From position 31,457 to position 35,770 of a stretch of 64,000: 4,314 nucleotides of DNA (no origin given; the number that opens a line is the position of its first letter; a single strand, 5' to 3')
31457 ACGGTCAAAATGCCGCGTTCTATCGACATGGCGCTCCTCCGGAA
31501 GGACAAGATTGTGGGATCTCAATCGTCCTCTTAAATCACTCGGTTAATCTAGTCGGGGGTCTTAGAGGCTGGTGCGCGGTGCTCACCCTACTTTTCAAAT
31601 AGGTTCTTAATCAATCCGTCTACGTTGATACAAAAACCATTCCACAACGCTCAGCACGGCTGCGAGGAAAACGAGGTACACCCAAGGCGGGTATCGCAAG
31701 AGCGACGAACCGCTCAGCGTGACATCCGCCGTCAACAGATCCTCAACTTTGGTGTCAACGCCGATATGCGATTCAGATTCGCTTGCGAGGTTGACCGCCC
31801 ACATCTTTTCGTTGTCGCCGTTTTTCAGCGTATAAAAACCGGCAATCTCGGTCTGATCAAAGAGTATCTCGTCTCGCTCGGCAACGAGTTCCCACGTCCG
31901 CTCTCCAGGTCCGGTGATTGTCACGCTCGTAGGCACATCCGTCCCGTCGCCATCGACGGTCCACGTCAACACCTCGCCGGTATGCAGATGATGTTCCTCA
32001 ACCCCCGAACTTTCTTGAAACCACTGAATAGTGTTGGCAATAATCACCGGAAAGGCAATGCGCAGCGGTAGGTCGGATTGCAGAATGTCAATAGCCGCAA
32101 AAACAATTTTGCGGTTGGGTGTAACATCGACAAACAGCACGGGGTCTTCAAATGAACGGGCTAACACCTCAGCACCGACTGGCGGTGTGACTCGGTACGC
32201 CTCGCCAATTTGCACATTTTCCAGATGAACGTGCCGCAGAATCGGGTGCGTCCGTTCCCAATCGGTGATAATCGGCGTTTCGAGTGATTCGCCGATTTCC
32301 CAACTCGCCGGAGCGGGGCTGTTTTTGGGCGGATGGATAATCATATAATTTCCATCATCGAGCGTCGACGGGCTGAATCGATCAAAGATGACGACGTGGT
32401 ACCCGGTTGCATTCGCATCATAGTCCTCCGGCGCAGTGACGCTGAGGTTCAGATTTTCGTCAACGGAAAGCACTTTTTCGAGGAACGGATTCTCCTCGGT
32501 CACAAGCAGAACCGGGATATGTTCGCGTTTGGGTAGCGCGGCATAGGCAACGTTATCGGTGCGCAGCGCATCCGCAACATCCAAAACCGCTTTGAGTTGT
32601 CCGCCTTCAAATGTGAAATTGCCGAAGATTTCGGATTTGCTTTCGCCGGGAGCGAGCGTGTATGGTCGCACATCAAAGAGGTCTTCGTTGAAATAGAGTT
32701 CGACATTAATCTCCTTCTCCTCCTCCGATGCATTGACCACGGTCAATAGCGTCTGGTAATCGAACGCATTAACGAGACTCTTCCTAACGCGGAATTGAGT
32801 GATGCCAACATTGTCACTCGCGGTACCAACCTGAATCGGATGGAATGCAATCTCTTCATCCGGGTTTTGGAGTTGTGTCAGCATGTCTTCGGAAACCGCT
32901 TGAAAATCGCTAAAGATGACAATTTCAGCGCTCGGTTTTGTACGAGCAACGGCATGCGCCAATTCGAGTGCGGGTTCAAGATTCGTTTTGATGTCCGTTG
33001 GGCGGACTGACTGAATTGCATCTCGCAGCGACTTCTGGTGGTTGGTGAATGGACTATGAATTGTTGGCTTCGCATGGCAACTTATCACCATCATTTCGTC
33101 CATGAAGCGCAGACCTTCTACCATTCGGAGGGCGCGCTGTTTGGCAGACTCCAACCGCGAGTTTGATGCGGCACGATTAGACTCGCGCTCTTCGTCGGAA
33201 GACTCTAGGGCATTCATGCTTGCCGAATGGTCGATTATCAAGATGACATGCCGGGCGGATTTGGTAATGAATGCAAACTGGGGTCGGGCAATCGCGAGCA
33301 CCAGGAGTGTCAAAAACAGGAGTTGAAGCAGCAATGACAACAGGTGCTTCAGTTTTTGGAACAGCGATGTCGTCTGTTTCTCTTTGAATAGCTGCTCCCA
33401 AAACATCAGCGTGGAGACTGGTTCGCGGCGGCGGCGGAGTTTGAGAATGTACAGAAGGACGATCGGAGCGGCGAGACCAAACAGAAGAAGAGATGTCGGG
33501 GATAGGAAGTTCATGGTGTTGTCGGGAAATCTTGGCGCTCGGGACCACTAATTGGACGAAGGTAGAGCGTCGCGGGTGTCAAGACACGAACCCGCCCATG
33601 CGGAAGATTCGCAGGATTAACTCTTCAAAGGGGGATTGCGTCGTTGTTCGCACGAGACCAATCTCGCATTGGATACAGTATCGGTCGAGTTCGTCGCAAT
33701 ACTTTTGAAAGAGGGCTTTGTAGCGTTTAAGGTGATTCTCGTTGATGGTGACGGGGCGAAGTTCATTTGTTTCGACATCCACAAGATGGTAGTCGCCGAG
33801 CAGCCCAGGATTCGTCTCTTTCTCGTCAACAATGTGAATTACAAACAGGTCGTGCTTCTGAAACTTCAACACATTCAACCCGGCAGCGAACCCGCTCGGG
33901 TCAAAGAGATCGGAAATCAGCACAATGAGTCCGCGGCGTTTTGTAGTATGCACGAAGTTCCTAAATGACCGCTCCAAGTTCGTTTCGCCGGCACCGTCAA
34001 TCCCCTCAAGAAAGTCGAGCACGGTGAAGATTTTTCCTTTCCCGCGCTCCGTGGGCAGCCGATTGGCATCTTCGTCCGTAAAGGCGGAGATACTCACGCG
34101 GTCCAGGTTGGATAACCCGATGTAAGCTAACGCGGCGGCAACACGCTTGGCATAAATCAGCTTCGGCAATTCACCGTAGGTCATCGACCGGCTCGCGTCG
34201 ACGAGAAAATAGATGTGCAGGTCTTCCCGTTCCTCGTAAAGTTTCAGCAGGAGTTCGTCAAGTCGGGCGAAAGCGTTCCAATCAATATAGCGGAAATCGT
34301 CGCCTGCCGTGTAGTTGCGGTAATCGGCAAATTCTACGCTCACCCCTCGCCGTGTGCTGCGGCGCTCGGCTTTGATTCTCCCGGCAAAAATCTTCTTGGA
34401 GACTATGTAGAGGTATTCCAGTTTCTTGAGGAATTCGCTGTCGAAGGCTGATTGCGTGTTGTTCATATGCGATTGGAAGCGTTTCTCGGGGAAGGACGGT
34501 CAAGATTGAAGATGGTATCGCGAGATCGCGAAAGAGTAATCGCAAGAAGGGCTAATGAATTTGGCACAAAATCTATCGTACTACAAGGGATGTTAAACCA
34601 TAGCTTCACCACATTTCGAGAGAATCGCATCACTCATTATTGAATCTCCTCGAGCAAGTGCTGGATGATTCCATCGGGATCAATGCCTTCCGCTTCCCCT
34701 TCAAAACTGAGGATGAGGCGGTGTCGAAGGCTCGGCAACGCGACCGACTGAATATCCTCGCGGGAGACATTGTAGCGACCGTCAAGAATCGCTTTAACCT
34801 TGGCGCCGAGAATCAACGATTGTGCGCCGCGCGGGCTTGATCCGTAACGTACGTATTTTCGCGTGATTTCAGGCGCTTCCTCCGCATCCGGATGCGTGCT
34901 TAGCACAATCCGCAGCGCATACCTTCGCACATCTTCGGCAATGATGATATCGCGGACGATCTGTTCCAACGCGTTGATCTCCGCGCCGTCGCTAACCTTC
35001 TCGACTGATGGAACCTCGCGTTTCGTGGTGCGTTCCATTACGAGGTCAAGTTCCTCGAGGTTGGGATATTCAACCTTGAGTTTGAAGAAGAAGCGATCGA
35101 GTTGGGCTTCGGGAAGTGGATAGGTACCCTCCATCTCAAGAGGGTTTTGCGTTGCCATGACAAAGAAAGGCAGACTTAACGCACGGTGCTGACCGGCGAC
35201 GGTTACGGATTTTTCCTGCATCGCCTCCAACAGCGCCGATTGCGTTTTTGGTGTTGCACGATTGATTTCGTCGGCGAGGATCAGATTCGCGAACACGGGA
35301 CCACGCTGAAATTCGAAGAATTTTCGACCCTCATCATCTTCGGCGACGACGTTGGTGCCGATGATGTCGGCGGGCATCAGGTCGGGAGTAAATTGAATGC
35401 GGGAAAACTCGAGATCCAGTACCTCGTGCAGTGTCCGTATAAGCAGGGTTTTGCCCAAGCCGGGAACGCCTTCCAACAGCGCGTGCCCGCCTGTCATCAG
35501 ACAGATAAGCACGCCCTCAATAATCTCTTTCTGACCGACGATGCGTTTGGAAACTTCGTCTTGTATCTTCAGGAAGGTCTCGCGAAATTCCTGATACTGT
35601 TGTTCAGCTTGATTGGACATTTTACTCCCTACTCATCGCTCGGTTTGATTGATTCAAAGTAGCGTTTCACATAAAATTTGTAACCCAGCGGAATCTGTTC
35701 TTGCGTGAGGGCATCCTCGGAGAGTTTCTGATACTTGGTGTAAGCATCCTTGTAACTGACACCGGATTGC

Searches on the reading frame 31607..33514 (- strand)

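Call 15: search_protein_families(library=pfam, proteins=[window:31607-33514:-], max_evalue=0.00001)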
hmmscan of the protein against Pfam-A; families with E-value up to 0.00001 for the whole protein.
window:31607-33514:- (635 aa): 2 families
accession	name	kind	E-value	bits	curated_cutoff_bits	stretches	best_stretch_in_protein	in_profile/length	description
PF13519.12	VWA_2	-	1.3e-15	58.4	27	1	90-205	1-107/107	von Willebrand factor type A domain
PF07584.16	BatA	-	6.1e-14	52.6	25.9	1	1-78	1-77/77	Aerotolerance regulator N-terminal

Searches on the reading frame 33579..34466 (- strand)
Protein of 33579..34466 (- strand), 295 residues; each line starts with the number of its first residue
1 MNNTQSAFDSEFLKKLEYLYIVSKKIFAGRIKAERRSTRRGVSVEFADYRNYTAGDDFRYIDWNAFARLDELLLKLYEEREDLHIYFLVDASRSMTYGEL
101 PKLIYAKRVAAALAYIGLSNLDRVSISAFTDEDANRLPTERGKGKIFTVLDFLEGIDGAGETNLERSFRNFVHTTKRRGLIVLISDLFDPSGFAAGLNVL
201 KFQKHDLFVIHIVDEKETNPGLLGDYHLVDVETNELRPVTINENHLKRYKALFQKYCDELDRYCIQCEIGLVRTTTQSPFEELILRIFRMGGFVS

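Call 15: search_protein_families(library=pfam, proteins=[window:33579-34466:-], max_evalue=0.00001)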
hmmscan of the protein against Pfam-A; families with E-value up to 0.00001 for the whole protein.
window:33579-34466:- (295 aa): 2 families
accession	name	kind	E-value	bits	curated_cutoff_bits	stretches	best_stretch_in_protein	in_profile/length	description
PF01882.25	DUF58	-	3.9e-38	131.3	23.4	1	48-253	1-210/216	Protein of unknown function DUF58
PF13519.12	VWA_2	-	1.3e-06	29.5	27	1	86-186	2-105/107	von Willebrand factor type A domain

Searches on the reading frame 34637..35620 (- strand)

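Call 15: search_protein_families(library=pfam, proteins=[window:34637-35620:-], max_evalue=0.00001)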
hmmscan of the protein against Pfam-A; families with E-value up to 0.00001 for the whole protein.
window:34637-35620:- (327 aa): 5 families
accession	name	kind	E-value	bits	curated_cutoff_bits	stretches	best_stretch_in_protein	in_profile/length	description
PF07726.17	AAA_3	-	7.2e-62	207.5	27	1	46-178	1-130/131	ATPase family associated with various cellular activities (AAA)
PF17863.7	AAA_lid_2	-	1.7e-16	60.1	22.7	1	252-321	4-73/74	AAA lid domain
PF20030.5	bpMoxR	-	4.1e-13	49.3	27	1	18-208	5-191/205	MoxR domain in the MoxR-vWA-beta-propeller ternary systems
PF07728.20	AAA_5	-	1.1e-11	45.4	22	1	47-177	2-139/139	AAA domain (dynein-related subfamily)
PF00004.35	AAA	-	9.9e-06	26.5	21.2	0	48-162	2-113/131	ATPase family associated with various cellular activities (AAA)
